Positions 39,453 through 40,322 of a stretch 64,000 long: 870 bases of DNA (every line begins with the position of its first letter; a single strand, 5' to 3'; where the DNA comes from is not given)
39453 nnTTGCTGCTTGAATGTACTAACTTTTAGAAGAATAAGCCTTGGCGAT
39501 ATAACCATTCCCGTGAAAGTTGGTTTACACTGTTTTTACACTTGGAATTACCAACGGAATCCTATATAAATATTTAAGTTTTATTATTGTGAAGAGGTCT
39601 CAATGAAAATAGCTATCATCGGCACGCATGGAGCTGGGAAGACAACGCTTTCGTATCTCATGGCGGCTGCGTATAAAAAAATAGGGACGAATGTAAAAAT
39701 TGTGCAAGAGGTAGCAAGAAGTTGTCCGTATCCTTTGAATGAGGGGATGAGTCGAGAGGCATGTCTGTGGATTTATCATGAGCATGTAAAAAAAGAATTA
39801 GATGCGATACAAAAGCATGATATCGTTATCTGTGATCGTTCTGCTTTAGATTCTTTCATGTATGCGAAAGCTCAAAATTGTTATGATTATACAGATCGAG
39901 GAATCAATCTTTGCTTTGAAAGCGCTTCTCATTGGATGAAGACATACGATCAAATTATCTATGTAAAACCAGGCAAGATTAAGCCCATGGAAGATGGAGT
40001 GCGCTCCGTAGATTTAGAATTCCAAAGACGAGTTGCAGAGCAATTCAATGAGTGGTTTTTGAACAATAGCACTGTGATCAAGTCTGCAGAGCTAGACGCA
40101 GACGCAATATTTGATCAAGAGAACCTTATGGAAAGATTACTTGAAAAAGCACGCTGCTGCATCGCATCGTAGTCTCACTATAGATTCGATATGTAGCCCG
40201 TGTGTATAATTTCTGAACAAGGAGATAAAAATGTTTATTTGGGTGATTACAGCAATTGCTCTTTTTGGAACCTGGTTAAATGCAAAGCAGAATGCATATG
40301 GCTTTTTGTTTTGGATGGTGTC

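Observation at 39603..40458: NadR-like P-loop kinase next to a 75-aa, 3-TM half-size PnuC-like protein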

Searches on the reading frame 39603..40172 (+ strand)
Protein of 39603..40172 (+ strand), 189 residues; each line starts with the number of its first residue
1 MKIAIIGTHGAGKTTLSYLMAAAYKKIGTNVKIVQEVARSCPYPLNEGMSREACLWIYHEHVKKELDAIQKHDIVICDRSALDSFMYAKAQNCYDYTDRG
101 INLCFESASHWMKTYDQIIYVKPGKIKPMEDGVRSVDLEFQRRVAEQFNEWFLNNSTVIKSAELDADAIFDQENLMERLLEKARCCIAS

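Call 3: search_protein_families(library=pfam, proteins=[window:39603-40172:+], max_evalue=1)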
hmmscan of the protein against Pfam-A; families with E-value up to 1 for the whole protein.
window:39603-40172:+ (189 aa): 13 families
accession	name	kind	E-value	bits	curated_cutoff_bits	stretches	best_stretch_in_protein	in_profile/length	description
PF13521.12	AAA_28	-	5.5e-14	53.1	27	1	2-151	1-145/164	AAA domain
PF02223.23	Thymidylate_kin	-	5.8e-05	23.3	27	1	7-94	3-102/185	Thymidylate kinase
PF13238.12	AAA_18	-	0.00056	20.8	29.4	1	3-72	1-66/128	AAA domain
PF01712.25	dNK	-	0.0019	18.4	27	1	3-180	1-195/203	Deoxynucleoside kinase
PF00005.33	ABC_tran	-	0.0023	19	25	1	2-45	13-52/137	ABC transporter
PF20720.3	nSTAND3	-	0.027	14.6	27.2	1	4-33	21-50/155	Novel STAND NTPase 3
PF19263.5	DUF5906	-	0.028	15.5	27.6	0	128-179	20-69/114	Family of unknown function (DUF5906)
PF19993.5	DO-GTPase2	-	0.029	14.5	27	1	3-28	3-25/226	Double-GTPase 2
PF24157.1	DUF7408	-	0.1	13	27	1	69-144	35-110/174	Domain of unknown function (DUF7408)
PF00448.28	SRP54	-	0.1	12.7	22.7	1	3-34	4-35/196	SRP54-type protein, GTPase domain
PF03029.23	ATP_bind_1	-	0.11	12.7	27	1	5-34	1-30/240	Conserved hypothetical ATP binding protein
PF13604.12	AAA_30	-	0.16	12.1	27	1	4-35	22-53/191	AAA domain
PF01656.29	CbiA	-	0.27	11.7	25.4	1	7-31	5-30/125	CobQ/CobB/MinD/ParA nucleotide binding domain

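Call 4: search_protein_families(library=ncbifam, proteins=[window:39603-40172:+], max_evalue=1)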
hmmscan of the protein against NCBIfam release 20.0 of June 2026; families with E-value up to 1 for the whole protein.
window:39603-40172:+ (189 aa): 36 families (the best 25 are shown)
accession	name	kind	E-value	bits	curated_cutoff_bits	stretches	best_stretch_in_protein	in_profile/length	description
TIGR00041.1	DTMP_kinase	equivalog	0.00024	20.9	83.25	1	3-36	7-40/196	dTMP kinase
TIGR01526.1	nadR_NMN_Atrans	equivalog_domain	0.00024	20.4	341.15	1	2-159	164-317/325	nicotinamide-nucleotide adenylyltransferase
NF003012.0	PRK03839.1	equivalog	0.00038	20.5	152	1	1-78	1-71/180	putative kinase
TIGR03375.1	type_I_sec_LssB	subfamily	0.00054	18.4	693.1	1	2-31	495-524/696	type I secretion system permease/ATPase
NF000355.4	ribo_prot_ABC_F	equivalog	0.0012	17.8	380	1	2-57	30-68/499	ribosomal protection-like ABC-F family protein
TIGR01277.1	thiQ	equivalog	0.0024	17.5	245.05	1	2-43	26-68/213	thiamine ABC transporter ATP-binding protein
NF050108.1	galactan_ABC_ATP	equivalog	0.012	14.9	400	1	2-39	57-94/244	galactan export ABC transporter ATP-binding subunit Wzt/RfbE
NF005576.0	PRK07261.1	equivalog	0.013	15.2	224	1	1-25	1-25/171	DNA topology modulation protein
NF006015.0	PRK08154.1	subfamily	0.014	14.6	204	1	2-25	138-161/314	anaerobic benzoate catabolism transcriptional regulator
NF041546.1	ParA_partition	equivalog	0.026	14.1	180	1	10-79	10-84/203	ParA family partition ATPase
NF005923.0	PRK07933.1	equivalog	0.026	13.9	193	1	2-33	2-33/213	dTMP kinase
NF008775.0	PRK11819.1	equivalog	0.026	13.1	599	1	3-87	353-434/556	energy-dependent translational throttle protein EttA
TIGR03608.1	L_ocin_972_ABC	subfamily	0.036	13.5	254.85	1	3-51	27-75/206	putative bacteriocin export ABC transporter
NF008449.1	PRK11300.1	equivalog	0.039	13.2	362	1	3-38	34-69/255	high-affinity branched-chain amino acid ABC transporter ATP-binding protein LivG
NF006746.0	PRK09270.1-5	subfamily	0.043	12.7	250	1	3-34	24-55/210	nucleoside/nucleotide kinase family protein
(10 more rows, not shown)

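Call 14: find_homologous_proteins(query=window:39603-40169:+, max_evalue=0.001)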
Query window:39603-40169:+ (189 aa): 396 proteins with E <= 0.001 among 454 candidates; the best 120 are listed.
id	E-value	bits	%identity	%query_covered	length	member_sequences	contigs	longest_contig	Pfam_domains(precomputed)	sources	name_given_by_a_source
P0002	1.9e-124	430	100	100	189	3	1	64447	PF13521.13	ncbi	-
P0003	8.1e-76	272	62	95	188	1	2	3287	PF13521.13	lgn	-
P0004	1.0e-75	272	67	95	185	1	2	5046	PF13521.13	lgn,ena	-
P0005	2.9e-70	254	65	90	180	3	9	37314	PF13521.13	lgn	-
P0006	2.6e-67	244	68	79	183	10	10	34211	PF13521.13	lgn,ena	-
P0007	4.6e-67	243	64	92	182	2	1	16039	PF13521.13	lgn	-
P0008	1.4e-66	242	64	92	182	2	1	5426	PF13521.13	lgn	-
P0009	1.7e-66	242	62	90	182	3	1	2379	PF13521.13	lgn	-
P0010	8.2e-65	236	60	94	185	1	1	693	PF13521.13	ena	-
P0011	8.6e-64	233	58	92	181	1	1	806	PF13521.13,PF13238.13,PF01712.26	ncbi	-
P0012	2.2e-62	228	60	89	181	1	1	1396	PF13521.13,PF01712.26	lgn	-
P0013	3.2e-62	228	62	80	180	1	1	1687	PF13521.13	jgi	jgi:nicotinamide riboside kinase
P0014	2.3e-61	225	64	79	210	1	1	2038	PF13521.13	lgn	-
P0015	7.8e-61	223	57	92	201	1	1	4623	PF13521.13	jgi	-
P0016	7.9e-61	223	57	94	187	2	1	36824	PF13521.13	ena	-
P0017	9.0e-61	223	60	87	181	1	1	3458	PF13521.13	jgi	-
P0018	1.0e-60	223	57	90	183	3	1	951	PF13521.13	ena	-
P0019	1.9e-60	222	56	92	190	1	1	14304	PF13521.13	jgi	jgi:nicotinamide riboside kinase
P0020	2.8e-60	221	66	78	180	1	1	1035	PF13521.13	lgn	-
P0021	3.2e-60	221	66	78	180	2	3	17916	PF13521.13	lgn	-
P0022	2.3e-59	218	57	93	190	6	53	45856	PF13521.13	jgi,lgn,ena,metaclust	metaclust:\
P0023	1.5e-58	216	57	94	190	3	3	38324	PF02223.24,PF13521.13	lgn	-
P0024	1.9e-58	215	62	79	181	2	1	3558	PF13521.13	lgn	-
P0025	1.6e-57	212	54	92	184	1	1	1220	PF13521.13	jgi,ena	-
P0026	1.1e-56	210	57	90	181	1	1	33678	PF13521.13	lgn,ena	-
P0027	2.8e-56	208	64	78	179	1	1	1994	PF13521.13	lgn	-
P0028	4.5e-56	208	56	91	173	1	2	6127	PF13521.13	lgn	-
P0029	2.3e-54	202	57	92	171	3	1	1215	PF13521.13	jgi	jgi:thymidylate kinase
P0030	2.6e-54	202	56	89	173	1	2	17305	PF13521.13,PF13238.13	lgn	-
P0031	8.0e-54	200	53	92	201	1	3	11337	PF13521.13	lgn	-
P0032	1.7e-53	199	58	79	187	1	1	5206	PF13521.13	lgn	-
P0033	8.7e-53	197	60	77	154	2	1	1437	PF13521.13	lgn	-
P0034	1.5e-50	190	55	82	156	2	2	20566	PF13521.13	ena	-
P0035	4.7e-49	185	49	94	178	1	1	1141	PF02223.24,PF13521.13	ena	-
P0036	7.8e-49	184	54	92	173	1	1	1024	PF13521.13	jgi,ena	-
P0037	6.5e-48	181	59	74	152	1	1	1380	PF13521.13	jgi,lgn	-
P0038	7.1e-46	174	56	87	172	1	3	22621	PF02223.24,PF13521.13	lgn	-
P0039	4.1e-45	172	54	81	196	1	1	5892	PF13521.13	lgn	-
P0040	4.8e-45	172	51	92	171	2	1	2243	PF13521.13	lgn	-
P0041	7.7e-45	171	59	79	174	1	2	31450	PF13521.13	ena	-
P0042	9.3e-45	171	51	92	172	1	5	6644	PF13521.13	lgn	-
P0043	1.2e-44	170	50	92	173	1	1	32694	PF02223.24,PF13521.13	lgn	-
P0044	2.2e-44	170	55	87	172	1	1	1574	PF02223.24,PF13521.13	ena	-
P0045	2.7e-44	169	50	91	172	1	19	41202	PF13521.13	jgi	jgi:thymidylate kinase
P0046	3.0e-44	169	47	91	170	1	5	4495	PF13521.13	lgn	-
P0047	4.3e-44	169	54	79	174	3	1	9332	PF13521.13,PF13238.13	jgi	-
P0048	4.4e-44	169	50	92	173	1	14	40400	PF13521.13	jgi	jgi:thymidylate kinase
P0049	5.6e-44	168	54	91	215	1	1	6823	PF13521.13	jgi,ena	-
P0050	9.8e-44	167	52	95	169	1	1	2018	PF13521.13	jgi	jgi:nicotinamide riboside kinase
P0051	1.2e-43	167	53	87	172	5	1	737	PF02223.24,PF13521.13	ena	-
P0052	2.2e-43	166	49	92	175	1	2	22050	PF02223.24,PF13521.13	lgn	-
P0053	4.5e-43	165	53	87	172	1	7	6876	PF13521.13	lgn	-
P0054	4.6e-43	165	50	92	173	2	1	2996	PF02223.24,PF13521.13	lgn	-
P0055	7.6e-43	165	47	96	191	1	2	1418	PF02223.24,PF13521.13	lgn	-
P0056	1.8e-42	163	52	87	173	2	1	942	PF13521.13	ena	-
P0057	2.5e-42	163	50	92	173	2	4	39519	PF13521.13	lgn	-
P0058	3.6e-42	162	51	91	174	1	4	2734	PF13521.13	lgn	-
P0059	4.4e-42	162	51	91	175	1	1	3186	PF13521.13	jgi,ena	-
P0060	5.2e-42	162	52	86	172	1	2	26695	PF02223.24,PF13521.13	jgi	jgi:thymidylate kinase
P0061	5.5e-42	162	51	92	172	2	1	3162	PF13521.13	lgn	-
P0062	5.6e-42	162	51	86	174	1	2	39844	PF13521.13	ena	-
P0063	8.4e-42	161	50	87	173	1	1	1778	PF13521.13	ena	-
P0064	1.1e-41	161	49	90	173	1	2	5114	PF13521.13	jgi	jgi:thymidylate kinase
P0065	1.2e-41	161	49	90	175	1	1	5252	PF13521.13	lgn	-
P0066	2.1e-41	160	49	92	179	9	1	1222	PF02223.24,PF13521.13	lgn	-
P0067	2.2e-41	160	51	92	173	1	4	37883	PF13521.13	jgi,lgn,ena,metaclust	metaclust:\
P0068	3.2e-41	159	50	80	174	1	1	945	PF13521.13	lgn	-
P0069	3.2e-41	159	51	92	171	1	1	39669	PF02223.24,PF13521.13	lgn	-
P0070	3.5e-41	159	51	93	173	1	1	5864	PF13521.13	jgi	jgi:thymidylate kinase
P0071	3.7e-41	159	48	95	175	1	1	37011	PF13521.13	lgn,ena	-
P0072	7.4e-41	158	46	91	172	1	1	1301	PF02223.24,PF13521.13,PF20720.4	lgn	-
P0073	7.7e-41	158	50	92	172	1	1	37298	PF02223.24,PF13521.13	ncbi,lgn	-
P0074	8.0e-41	158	49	91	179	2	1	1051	PF02223.24,PF13521.13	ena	-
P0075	1.6e-40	157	47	89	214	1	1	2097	PF13521.13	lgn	-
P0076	2.4e-40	156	45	95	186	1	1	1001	PF13521.13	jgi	jgi:thymidylate kinase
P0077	1.0e-39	154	48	94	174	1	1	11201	PF02223.24,PF13521.13,PF20720.4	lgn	-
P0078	2.2e-39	153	43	95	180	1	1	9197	PF13521.13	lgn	-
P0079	3.1e-39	153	55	75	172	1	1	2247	PF02223.24,PF13521.13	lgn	-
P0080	6.9e-39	152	48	93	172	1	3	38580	PF13521.13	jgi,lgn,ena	-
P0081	7.0e-39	152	49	90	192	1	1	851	PF13521.13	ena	-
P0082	8.6e-39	151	49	92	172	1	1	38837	PF13521.13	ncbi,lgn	-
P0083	1.0e-38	151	51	84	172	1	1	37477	PF13521.13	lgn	-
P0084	3.5e-38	149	50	92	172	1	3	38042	PF13521.13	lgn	-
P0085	4.3e-38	149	57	79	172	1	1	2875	PF13521.13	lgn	-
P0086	4.4e-38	149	48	80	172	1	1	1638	PF13521.13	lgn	-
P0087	1.1e-37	148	48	92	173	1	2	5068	PF13521.13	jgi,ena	-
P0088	1.2e-37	148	45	92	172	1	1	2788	PF13521.13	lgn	-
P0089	3.6e-37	146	50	93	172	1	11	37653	PF13521.13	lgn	-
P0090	7.6e-37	145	49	92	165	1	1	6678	PF13521.13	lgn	-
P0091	8.3e-37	145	48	92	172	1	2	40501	PF13521.13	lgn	-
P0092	1.2e-36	144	45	92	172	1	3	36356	PF13521.13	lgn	-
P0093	1.2e-36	144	47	92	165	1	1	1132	PF02223.24,PF13521.13,PF13238.13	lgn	-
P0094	4.7e-36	142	51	78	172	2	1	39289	PF13521.13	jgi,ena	-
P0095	1.5e-35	141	47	95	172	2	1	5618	PF13521.13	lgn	-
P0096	1.5e-35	141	49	79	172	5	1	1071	PF13521.13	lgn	-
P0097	2.0e-35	140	48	92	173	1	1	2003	PF13521.13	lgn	-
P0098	2.4e-35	140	52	78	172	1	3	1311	PF13521.13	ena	-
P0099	2.4e-35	140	49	78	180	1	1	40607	PF13521.13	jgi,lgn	jgi:thymidylate kinase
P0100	2.9e-35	140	46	92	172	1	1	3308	PF13521.13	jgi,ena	-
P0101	3.1e-35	140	53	75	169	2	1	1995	PF02223.24,PF13521.13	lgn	-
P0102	3.6e-35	139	44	80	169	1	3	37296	PF13521.13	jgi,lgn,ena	jgi:nicotinamide riboside kinase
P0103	3.8e-35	139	50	78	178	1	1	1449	PF13521.13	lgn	-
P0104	8.2e-35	138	42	95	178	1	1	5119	PF13521.13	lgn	-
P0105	9.5e-35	138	43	79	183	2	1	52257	PF13521.13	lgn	-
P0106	1.3e-34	138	45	96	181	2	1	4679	PF13521.13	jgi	-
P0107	1.5e-34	137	41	96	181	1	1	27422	PF13521.13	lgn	-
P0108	1.6e-34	137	47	79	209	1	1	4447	PF13521.13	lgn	-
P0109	3.0e-34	137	48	78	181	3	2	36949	PF13521.13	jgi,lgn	jgi:nicotinamide riboside kinase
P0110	4.1e-34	136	48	78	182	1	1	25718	PF13521.13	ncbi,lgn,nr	ncbi:MAG: ATP-binding protein [Bacteroidetes bacterium]|nr:ATP-binding protein [Bacteroidota bacteri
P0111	5.1e-34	136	60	57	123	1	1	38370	PF13521.13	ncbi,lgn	-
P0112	7.7e-34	135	42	96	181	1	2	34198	PF13521.13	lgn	-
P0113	9.6e-34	135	41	87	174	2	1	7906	PF13521.13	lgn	-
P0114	1.4e-33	134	49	78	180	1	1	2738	PF13521.13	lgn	-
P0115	4.7e-33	133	43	98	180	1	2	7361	PF13521.13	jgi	-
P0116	5.2e-33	132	42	96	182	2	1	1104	PF13521.13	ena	-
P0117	6.7e-33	132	44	82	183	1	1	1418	PF13479.13,PF13521.13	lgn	-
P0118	9.4e-33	132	45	81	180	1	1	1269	PF13521.13,PF20720.4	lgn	-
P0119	1.2e-32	131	43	90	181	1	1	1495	PF13521.13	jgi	jgi:nicotinamide riboside kinase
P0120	1.3e-32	131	49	78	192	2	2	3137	PF13521.13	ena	-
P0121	1.9e-32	131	48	75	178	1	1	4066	PF13521.13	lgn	-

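Call 15: find_encoding_contigs(protein=P0005, flank=4000, max_places=3)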
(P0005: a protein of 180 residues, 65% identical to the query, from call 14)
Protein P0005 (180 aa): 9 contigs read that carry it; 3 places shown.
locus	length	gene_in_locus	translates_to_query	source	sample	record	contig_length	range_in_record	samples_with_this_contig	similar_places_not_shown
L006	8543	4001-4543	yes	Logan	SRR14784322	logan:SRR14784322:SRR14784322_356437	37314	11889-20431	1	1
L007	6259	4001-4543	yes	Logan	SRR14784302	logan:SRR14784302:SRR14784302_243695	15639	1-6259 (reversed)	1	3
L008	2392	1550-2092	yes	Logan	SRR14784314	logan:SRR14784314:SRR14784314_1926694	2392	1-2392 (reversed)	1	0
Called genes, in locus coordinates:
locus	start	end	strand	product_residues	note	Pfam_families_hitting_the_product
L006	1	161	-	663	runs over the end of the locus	PF16510:P22_portal, PF23899:SU10_portal (faint)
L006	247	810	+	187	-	PF13392:HNH_3 (weak), PF00847:AP2 (weak)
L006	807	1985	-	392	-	PF03237:Terminase_6N (weak)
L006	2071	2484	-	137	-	-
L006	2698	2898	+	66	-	-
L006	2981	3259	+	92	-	-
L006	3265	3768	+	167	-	-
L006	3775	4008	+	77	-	PF04448:DUF551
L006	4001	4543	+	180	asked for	PF13521:AAA_28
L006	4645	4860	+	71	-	-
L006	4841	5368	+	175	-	PF25109:HAD_PNKP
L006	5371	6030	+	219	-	PF00149:Metallophos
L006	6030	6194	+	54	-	-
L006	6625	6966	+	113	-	-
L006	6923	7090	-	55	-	-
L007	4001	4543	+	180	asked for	PF13521:AAA_28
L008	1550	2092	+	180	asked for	PF13521:AAA_28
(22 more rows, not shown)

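Call 16: find_encoding_contigs(protein=P0022, flank=4000, max_places=3)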
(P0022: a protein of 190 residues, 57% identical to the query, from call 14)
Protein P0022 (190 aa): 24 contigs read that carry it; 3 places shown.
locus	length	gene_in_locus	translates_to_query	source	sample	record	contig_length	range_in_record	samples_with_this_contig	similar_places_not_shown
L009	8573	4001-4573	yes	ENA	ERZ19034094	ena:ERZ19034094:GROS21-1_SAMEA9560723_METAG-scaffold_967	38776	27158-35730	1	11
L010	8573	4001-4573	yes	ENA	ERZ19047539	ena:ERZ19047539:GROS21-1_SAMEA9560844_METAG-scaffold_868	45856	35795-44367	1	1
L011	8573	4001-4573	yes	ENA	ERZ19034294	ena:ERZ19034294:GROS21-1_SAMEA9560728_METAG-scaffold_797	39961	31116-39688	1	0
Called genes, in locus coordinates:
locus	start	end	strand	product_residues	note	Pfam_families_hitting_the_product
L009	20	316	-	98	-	-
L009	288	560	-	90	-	-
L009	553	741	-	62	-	-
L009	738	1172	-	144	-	-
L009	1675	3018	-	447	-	-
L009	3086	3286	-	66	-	-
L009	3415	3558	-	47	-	-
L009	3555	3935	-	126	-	-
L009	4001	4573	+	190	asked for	PF13521:AAA_28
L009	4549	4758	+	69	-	PF04973:NMN_transporter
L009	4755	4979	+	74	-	-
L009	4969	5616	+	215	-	-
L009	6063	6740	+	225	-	PF00149:Metallophos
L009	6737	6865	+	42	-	-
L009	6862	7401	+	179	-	PF25109:HAD_PNKP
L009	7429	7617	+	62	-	-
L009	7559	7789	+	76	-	-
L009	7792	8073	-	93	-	-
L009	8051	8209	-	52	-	-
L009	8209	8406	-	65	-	-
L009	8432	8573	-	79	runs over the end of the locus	-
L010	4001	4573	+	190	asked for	PF13521:AAA_28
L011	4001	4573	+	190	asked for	PF13521:AAA_28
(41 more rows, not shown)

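Call 17: find_encoding_contigs(protein=P0045, flank=4000, max_places=3)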
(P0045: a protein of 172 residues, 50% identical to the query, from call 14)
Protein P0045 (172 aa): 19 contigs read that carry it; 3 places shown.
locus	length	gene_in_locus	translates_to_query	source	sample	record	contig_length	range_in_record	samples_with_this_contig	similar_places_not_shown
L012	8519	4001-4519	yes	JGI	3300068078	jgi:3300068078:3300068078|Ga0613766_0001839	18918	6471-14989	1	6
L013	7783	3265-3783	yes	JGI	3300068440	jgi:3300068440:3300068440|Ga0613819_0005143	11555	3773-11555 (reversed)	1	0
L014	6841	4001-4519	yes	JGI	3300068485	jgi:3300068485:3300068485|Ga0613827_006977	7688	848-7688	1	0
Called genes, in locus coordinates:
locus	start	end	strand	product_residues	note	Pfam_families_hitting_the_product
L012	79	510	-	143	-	-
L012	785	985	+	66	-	-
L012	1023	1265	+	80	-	-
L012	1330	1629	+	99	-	-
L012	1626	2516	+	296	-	PF02899:Phage_int_SAM_1, PF00589:Phage_integrase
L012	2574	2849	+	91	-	-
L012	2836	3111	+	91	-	PF15738:YafQ_toxin, PF05016:ParE_toxin (weak)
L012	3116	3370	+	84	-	PF10387:DUF2442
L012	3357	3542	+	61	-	PF09723:Zn_ribbon_8 (weak)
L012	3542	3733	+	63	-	-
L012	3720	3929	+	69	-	-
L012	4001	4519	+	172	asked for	PF13521:AAA_28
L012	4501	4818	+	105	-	-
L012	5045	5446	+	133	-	-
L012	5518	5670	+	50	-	-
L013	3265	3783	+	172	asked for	PF13521:AAA_28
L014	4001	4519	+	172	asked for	PF13521:AAA_28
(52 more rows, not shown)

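Call 20: search_protein_families(library=phrogs, proteins=[window:39603-40169:+], max_evalue=0.01)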
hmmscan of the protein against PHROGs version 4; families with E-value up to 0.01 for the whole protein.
window:39603-40169:+ (189 aa): 4 families
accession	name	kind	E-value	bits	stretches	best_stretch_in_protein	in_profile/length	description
phrog_2107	-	other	1.5e-25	91.1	1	1-182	4-194/201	thymidylate kinase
phrog_761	-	other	8.7e-10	39.8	1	3-180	22-212/362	thymidylate kinase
phrog_3462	-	moron, auxiliary metabolic gene and host takeover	7.5e-09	36.2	1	2-154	168-313/346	nicotinamide-nucleotide adenylyltransferase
phrog_2392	-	moron, auxiliary metabolic gene and host takeover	0.0063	15.8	0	2-25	509-532/726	ABC transporter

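Call 29: list_cluster_members(proteins=[P0002, P0001, P0276, P0274])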
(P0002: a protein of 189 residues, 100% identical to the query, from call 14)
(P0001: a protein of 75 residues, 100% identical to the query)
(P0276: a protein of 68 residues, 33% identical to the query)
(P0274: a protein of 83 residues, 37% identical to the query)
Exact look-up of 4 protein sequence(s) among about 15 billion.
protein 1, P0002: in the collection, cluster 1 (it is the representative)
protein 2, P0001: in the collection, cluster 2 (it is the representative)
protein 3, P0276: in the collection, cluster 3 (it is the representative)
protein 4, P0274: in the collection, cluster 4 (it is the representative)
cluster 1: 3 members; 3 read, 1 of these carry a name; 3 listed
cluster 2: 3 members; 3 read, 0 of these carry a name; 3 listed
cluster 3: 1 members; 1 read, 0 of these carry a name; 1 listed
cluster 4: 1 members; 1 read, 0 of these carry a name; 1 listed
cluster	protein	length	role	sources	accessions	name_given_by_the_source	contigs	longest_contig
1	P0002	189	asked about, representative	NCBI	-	-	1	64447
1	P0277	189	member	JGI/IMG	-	ABC-type polysaccharide/polyol phosphate transport system ATPase subunit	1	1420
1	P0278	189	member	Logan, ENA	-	-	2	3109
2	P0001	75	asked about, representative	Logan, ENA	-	-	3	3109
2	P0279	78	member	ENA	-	-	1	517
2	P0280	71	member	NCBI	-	-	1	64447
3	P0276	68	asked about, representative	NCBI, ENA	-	-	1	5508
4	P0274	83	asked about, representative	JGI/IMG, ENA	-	-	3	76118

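Call 30: find_encoding_contigs(protein=P0002, flank=1000, max_places=3)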
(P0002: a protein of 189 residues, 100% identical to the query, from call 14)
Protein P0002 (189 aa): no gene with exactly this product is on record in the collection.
